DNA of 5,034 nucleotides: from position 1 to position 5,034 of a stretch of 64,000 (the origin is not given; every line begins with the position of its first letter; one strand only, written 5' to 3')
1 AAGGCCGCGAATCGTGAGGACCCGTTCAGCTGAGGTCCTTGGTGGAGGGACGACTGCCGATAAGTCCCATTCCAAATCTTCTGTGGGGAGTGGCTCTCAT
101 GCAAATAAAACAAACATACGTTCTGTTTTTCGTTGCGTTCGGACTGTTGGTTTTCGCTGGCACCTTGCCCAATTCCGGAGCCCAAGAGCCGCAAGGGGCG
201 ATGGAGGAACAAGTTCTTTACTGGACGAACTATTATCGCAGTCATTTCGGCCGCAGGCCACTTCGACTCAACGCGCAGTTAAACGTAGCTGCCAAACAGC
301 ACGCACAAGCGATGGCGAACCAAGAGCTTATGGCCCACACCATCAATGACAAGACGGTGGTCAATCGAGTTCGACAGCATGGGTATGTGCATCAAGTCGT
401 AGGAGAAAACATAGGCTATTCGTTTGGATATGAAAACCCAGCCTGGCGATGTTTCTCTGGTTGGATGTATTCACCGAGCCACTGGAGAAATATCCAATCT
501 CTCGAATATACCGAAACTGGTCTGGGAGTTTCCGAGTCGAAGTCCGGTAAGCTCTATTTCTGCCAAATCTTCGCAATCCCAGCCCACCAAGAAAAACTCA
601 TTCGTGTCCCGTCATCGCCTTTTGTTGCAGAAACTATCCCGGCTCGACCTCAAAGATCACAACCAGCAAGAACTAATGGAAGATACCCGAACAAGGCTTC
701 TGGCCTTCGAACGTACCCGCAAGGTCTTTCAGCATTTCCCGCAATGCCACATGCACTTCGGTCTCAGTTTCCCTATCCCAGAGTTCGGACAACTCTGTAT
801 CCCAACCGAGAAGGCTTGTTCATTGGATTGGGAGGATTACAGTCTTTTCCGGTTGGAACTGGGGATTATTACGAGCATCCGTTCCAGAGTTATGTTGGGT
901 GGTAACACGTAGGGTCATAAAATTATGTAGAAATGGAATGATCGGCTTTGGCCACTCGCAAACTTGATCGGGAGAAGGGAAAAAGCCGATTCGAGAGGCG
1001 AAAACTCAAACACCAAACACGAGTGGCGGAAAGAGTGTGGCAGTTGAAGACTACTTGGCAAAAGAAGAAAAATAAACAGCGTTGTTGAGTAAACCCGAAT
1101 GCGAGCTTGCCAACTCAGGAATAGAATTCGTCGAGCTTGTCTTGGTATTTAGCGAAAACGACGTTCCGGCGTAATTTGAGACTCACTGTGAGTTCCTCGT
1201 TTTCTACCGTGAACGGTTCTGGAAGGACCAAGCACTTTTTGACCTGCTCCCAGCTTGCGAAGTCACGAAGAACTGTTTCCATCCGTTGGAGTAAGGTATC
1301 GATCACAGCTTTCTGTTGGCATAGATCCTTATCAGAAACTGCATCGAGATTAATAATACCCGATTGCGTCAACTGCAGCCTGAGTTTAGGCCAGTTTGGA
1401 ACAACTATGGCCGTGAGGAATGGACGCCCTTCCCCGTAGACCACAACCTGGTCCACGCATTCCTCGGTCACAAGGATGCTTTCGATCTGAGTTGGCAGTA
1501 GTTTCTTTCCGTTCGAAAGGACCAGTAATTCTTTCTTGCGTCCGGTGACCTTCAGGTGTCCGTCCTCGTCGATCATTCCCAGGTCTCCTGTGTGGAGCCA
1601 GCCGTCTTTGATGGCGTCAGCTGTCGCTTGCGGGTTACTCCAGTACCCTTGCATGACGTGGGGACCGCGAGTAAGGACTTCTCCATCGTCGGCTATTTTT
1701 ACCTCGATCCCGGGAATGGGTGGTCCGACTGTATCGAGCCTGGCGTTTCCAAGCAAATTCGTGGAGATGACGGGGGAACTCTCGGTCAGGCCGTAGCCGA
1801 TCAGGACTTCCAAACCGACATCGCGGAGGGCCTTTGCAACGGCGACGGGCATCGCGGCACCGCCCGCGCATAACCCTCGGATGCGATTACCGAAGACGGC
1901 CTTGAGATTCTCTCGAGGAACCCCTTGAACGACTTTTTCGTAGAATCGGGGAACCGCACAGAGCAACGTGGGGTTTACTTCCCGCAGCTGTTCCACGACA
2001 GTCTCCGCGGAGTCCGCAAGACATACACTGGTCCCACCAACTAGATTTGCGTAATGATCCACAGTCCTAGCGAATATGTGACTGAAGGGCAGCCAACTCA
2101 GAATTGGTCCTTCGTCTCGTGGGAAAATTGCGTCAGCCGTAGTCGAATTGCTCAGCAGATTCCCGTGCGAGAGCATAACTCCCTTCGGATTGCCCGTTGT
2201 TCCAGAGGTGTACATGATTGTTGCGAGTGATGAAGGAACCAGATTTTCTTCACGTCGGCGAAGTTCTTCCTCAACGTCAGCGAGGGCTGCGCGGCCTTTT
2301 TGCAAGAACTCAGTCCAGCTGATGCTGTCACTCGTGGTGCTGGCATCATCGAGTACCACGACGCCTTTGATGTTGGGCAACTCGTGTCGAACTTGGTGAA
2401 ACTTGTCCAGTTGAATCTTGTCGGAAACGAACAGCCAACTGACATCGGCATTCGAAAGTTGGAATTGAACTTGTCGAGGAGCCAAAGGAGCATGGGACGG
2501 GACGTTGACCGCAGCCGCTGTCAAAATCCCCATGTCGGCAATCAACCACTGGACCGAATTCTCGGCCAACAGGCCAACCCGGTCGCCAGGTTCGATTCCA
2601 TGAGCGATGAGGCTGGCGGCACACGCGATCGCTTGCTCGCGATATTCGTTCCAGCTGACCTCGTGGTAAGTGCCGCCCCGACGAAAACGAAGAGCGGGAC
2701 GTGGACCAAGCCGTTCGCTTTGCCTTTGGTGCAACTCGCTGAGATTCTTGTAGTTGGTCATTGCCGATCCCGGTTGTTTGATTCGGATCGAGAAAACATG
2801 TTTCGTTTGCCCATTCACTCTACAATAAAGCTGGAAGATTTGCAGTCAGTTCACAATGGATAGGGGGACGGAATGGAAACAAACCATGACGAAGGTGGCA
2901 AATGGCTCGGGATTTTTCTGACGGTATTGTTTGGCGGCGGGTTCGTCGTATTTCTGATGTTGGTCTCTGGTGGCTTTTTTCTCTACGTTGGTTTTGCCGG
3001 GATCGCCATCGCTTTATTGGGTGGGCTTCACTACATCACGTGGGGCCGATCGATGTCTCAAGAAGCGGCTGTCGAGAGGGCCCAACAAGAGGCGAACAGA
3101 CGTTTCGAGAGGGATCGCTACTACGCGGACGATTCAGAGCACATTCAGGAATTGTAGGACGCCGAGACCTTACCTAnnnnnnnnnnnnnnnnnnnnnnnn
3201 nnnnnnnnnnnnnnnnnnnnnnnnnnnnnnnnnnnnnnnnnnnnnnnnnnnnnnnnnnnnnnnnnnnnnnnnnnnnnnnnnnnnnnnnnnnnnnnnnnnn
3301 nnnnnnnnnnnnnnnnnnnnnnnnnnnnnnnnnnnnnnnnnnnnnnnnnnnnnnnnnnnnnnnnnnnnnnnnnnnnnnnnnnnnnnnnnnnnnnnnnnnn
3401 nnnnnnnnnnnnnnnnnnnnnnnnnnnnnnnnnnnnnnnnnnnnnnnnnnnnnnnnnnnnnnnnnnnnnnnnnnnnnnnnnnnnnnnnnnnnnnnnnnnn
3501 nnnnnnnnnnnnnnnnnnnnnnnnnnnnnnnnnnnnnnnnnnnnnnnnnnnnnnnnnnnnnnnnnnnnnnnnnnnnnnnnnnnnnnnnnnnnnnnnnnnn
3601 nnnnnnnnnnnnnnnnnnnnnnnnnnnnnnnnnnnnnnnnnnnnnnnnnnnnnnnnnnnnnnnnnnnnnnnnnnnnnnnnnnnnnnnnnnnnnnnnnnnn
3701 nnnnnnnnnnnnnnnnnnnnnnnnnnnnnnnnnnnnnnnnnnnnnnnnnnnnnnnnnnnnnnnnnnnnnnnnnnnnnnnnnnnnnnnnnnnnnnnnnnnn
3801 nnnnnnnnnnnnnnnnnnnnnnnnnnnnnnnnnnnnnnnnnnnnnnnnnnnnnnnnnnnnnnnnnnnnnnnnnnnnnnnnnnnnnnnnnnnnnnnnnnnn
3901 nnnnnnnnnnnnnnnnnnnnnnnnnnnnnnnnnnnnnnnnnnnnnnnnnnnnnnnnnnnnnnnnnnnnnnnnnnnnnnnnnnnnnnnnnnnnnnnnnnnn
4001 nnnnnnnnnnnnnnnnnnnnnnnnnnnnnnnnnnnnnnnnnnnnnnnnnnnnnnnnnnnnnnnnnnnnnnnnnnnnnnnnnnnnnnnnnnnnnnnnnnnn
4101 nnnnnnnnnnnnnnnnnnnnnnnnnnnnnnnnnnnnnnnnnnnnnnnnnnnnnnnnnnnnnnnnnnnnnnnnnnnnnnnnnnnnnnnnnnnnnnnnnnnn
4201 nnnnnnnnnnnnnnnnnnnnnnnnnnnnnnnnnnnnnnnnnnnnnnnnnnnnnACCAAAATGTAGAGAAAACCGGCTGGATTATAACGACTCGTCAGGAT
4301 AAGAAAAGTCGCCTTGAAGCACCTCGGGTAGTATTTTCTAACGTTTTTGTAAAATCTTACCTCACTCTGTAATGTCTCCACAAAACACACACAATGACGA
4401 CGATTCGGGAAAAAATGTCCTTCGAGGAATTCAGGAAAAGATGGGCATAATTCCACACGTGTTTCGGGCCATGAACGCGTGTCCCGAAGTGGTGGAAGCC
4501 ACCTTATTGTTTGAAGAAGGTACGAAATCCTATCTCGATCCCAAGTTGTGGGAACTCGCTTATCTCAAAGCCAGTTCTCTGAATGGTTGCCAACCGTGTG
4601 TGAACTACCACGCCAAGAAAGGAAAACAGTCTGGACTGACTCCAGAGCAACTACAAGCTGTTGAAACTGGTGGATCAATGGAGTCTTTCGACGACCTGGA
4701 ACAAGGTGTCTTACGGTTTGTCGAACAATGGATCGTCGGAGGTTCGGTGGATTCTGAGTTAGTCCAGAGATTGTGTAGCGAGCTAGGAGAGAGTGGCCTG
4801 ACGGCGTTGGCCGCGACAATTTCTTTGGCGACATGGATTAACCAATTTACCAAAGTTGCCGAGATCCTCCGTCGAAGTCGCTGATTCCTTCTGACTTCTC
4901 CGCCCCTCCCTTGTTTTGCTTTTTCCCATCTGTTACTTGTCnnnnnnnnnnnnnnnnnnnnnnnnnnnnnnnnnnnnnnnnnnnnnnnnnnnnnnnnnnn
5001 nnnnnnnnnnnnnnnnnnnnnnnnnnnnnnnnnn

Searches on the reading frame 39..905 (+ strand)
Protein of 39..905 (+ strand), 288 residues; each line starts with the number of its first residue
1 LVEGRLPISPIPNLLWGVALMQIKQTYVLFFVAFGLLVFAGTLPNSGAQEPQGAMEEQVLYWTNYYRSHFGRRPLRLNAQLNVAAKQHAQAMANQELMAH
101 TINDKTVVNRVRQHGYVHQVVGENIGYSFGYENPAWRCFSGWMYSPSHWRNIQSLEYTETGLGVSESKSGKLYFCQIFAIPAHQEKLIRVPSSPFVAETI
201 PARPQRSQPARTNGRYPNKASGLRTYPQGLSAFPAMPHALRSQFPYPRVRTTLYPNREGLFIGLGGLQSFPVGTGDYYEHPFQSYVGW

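Call 63: search_protein_families(library=pfam, proteins=[window:39-905:+], max_evalue=0.00001)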
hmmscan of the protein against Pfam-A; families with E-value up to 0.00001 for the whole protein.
window:39-905:+ (288 aa): 1 family
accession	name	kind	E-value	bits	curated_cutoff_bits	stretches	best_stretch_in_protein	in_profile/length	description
PF00188.32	CAP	-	3.4e-13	50.9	21.1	1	63-178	4-117/117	Cysteine-rich secretory protein family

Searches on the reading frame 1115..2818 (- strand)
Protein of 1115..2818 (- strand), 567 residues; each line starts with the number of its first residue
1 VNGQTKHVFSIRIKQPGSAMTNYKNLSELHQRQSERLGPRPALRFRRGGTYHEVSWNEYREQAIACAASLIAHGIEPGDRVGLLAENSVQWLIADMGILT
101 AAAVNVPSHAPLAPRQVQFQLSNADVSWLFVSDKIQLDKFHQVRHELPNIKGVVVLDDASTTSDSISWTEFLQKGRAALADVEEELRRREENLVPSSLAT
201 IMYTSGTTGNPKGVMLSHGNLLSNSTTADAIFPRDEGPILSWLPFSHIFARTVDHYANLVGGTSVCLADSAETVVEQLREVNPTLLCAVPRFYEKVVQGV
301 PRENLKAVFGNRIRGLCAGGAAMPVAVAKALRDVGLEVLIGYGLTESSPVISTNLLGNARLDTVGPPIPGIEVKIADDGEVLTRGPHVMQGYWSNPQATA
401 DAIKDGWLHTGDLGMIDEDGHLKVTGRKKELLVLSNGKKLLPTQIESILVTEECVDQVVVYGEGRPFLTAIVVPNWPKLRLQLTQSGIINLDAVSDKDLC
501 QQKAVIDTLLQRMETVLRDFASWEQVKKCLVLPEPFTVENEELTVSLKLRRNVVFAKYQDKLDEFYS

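Call 22: find_encoding_contigs(protein=window:1115-2818:-, flank=10000, max_places=4)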
Protein window:1115-2818:- (567 aa): no gene with exactly this product is on record in the collection.

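Call 63: search_protein_families(library=pfam, proteins=[window:1115-2818:-], max_evalue=0.00001)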
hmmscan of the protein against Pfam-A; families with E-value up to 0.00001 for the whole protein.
window:1115-2818:- (567 aa): 2 families
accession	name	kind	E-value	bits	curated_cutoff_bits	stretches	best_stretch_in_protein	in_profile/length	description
PF00501.34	AMP-binding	-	3.8e-79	266.7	29.9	1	31-393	2-384/384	AMP-binding enzyme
PF23562.2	AMP-binding_C_3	-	2.2e-11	44.7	20.8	1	431-566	3-120/124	AMP-binding enzyme C-terminal domain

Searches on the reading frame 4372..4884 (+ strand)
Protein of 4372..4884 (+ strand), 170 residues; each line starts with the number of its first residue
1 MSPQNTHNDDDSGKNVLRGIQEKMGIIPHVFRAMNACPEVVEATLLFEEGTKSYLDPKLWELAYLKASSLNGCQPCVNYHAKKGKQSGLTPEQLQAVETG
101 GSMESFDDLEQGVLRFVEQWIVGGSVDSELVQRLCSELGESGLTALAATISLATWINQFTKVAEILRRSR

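Call 63: search_protein_families(library=pfam, proteins=[window:4372-4884:+], max_evalue=0.00001)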
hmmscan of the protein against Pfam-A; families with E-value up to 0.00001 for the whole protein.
window:4372-4884:+ (170 aa): 1 family
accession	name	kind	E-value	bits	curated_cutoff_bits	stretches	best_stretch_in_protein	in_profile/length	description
PF02627.25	CMD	-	9.4e-13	48.4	23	1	38-117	1-82/84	Carboxymuconolactone decarboxylase family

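Call 74: find_encoding_contigs(protein=window:4372-4884:+, flank=10000, max_places=4)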
Protein window:4372-4884:+ (170 aa): 1 contig read that carries it; 1 place shown.
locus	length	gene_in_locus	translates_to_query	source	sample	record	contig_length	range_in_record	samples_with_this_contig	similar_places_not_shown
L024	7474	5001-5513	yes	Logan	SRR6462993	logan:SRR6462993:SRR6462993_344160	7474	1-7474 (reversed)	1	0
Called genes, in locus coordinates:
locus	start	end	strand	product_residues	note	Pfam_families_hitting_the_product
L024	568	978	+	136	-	-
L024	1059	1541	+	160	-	-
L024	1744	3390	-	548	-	PF00501:AMP-binding, PF23562:AMP-binding_C_3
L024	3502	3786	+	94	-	-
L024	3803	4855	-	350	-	-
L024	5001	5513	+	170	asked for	PF02627:CMD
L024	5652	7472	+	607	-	?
